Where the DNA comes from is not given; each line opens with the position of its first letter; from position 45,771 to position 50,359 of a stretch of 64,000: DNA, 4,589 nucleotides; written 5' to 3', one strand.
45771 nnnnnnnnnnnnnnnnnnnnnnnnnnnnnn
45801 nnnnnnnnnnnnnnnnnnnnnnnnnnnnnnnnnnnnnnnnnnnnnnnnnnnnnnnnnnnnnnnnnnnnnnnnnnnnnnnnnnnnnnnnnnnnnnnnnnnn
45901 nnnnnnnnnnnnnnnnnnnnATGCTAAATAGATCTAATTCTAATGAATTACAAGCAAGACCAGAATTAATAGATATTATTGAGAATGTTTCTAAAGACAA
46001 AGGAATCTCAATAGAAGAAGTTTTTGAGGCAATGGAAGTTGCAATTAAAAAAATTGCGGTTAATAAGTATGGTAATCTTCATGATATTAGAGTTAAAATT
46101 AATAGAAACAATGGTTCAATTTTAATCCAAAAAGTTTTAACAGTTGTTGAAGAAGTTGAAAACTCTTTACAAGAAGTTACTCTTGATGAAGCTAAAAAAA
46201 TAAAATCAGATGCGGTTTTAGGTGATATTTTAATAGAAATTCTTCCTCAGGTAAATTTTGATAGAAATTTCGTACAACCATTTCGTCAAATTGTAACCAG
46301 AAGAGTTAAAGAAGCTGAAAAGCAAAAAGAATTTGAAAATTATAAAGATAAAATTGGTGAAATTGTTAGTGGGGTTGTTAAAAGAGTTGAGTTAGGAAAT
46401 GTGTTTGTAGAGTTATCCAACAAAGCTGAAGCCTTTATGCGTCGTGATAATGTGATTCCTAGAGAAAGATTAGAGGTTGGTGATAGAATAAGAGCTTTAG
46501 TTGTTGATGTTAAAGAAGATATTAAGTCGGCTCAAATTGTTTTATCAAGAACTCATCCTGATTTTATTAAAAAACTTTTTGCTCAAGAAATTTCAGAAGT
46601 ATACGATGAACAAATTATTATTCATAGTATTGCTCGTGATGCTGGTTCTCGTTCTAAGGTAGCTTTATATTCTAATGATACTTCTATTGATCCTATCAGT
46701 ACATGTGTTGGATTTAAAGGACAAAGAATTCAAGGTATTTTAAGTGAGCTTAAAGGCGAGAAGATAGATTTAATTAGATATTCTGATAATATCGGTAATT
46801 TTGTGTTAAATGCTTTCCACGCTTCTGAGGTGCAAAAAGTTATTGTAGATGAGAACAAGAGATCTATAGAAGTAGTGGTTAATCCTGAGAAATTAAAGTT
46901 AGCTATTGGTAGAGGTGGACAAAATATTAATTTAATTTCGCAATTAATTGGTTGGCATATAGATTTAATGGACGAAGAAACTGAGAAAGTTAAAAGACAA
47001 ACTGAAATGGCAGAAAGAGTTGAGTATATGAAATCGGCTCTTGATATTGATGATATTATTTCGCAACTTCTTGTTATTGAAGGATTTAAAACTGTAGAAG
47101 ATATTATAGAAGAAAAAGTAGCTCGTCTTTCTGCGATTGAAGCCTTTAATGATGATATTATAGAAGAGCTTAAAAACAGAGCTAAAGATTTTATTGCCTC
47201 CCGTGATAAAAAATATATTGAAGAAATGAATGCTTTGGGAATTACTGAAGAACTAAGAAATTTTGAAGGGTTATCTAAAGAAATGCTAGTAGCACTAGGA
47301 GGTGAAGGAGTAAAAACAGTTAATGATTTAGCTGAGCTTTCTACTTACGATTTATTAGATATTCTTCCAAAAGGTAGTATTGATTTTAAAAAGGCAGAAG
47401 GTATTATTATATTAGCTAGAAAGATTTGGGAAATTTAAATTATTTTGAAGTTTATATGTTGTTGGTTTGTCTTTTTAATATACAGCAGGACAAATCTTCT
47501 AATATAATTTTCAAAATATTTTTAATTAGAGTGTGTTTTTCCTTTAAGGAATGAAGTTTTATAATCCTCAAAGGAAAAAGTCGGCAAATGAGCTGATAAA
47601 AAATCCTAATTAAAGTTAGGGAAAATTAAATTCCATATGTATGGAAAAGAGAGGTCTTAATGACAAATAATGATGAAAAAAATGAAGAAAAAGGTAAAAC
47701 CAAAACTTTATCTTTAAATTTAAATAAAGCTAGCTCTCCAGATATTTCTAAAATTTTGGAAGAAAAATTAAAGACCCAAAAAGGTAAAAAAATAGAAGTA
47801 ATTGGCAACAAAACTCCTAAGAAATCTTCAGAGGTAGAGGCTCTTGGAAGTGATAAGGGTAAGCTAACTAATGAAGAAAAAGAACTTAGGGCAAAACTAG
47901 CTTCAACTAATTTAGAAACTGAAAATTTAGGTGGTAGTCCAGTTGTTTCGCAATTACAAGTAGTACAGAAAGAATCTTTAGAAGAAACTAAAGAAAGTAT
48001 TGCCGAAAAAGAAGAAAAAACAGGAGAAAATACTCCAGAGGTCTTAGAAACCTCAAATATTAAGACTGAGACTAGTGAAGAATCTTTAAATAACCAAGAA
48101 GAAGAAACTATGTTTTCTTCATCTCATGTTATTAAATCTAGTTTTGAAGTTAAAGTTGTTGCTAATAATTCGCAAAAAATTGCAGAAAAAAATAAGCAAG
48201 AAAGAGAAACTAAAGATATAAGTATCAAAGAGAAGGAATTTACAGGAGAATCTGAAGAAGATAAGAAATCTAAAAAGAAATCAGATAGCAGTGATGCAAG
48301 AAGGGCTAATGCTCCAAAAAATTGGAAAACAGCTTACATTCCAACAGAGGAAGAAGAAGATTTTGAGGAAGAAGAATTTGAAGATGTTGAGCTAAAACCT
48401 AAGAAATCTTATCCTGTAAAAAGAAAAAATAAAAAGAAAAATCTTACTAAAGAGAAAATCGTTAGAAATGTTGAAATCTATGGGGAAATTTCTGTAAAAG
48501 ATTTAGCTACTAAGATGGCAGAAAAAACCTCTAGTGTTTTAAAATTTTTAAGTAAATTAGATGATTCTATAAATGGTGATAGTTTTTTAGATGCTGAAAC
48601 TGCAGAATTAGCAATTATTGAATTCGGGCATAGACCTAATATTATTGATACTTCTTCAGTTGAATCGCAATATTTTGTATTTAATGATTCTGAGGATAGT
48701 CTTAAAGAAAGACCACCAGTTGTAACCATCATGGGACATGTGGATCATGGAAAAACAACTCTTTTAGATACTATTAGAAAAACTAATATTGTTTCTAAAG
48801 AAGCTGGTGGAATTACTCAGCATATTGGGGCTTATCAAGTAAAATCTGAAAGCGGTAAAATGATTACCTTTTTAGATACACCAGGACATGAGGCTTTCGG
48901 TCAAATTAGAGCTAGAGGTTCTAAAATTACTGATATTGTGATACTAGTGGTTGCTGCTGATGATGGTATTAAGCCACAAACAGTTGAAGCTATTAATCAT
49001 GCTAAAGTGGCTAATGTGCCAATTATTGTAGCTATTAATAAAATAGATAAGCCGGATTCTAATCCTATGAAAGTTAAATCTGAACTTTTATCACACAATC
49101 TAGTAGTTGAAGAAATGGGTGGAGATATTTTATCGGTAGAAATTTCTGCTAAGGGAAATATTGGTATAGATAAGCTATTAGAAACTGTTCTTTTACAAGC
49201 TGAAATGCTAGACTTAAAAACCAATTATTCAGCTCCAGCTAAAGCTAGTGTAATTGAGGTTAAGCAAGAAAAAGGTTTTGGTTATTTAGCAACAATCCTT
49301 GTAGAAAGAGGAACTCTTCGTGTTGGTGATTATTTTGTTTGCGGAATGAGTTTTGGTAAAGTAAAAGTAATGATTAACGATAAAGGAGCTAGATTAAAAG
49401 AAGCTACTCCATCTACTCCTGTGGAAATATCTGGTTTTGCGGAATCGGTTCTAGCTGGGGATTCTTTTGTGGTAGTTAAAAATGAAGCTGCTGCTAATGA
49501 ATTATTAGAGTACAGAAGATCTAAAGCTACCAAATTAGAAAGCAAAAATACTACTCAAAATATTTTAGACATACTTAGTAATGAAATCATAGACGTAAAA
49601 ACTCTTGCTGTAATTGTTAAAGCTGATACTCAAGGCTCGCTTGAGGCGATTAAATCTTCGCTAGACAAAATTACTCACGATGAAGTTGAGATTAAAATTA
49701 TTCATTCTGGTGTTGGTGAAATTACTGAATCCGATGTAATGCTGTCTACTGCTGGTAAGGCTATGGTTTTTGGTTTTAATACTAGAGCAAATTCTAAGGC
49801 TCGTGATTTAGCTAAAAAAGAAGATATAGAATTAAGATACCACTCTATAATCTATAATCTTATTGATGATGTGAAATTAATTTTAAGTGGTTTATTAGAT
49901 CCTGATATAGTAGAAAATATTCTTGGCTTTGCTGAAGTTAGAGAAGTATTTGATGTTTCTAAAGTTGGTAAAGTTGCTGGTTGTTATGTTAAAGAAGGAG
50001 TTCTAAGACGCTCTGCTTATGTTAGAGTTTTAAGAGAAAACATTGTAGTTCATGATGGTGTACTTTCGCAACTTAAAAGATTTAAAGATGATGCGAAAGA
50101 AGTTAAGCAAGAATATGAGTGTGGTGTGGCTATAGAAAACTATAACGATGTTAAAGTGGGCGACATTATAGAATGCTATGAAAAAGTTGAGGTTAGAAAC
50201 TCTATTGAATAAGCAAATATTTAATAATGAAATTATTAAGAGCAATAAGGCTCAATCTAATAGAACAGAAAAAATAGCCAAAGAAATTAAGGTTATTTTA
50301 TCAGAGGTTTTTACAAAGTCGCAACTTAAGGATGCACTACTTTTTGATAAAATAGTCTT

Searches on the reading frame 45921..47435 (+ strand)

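Call 82: search_protein_families(library=pfam, proteins=[window:45921-47435:+], max_evalue=0.001)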
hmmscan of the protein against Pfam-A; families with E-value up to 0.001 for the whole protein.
window:45921-47435:+ (505 aa): 6 families
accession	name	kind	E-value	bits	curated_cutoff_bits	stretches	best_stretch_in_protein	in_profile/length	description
PF08529.16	NusA_N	-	7.8e-27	94.3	23.8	1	15-135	1-119/119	NusA N-terminal domain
PF13184.12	KH_5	-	4.2e-22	78.5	27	1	241-308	1-68/69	NusA-like KH domain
PF00575.29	S1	-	1.6e-08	35.3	22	1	142-205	1-70/74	S1 RNA binding domain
PF07650.23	KH_2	-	2.2e-05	24.7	22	1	299-347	10-58/78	KH domain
PF00013.35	KH_1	-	0.00029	21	21.5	0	316-353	2-40/66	KH domain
PF14520.12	HHH_5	-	0.00036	21.4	27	0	387-423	21-57/57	Helix-hairpin-helix domain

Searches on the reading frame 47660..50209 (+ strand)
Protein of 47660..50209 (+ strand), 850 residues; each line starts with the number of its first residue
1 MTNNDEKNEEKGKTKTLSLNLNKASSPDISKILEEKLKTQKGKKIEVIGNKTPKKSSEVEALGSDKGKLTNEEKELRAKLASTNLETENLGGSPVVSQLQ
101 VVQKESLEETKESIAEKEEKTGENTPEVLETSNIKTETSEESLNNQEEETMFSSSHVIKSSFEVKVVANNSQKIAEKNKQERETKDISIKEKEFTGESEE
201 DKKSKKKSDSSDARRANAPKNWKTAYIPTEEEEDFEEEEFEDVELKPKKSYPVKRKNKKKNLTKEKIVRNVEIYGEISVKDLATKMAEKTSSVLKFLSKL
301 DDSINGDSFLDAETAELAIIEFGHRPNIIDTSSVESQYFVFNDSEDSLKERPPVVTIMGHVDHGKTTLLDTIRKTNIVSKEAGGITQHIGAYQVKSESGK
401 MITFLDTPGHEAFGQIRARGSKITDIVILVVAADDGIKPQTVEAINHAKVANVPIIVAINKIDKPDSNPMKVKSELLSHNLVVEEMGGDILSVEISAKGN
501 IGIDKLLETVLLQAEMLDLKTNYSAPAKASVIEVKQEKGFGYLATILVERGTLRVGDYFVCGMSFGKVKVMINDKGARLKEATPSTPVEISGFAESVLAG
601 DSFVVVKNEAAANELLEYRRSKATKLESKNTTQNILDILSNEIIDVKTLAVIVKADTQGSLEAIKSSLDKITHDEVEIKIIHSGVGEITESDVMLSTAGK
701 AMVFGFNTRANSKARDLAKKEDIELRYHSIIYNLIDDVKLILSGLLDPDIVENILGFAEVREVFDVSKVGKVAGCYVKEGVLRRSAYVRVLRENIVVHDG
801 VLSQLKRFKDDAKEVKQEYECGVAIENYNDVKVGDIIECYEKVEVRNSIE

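Call 13: search_protein_families(library=ncbifam, proteins=[window:47660-50209:+], max_evalue=0.001)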
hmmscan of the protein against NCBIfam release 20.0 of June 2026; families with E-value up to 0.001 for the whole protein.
window:47660-50209:+ (850 aa): 39 families (the best 25 are shown)
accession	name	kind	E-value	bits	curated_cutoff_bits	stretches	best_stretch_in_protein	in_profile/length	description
TIGR00487.1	IF-2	equivalog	6e-229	761.7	424.4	1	269-849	4-586/587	translation initiation factor IF-2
NF003078.0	PRK04004.1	equivalog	7.7e-61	206.4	468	2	346-464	5-140/598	translation initiation factor IF-2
TIGR00491.2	aIF-2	equivalog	7.8e-52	176.5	554.75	2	351-464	3-133/591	translation initiation factor IF-2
NF011418.0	PRK14845.1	equivalog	8.1e-45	153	756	2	366-464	475-590/1049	translation initiation factor IF-2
TIGR00231.1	small_GTP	domain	1.2e-30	106.5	42.5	1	352-510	3-162/164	GTP-binding protein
TIGR00475.1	selB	equivalog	1.6e-27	96.4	242.25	1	355-561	3-211/581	selenocysteine-specific translation elongation factor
TIGR01394.1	TypA_BipA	equivalog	1.2e-18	66.7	757.3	1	355-558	4-232/594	translational GTPase TypA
TIGR01393.1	lepA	equivalog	7.5e-17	60.9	533.9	1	356-567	7-229/595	translation elongation factor 4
TIGR03680.1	eif2g_arch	equivalog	8.7e-13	48.2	514.5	1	394-511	75-193/407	translation initiation factor IF-2 subunit gamma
NF003077.0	PRK04000.1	equivalog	4.3e-12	45.9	315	1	391-526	76-210/412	translation initiation factor IF-2 subunit gamma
NF009373.0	PRK12736.1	subfamily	1.2e-11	44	452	1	355-558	15-242/394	elongation factor Tu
NF001964.0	PRK00741.1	equivalog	1.6e-11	43.3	473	1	399-476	80-157/529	peptide chain release factor 3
NF009381.0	PRK12740.1-5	subfamily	2.4e-11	42.8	583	1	355-475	36-149/692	elongation factor G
NF009372.0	PRK12735.1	subfamily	6.2e-11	41.7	479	1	355-558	15-244/396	elongation factor Tu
NF007583.0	PRK10218.1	equivalog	9.1e-11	40.4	1260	1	355-476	8-144/607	ribosome-dependent GTPase TypA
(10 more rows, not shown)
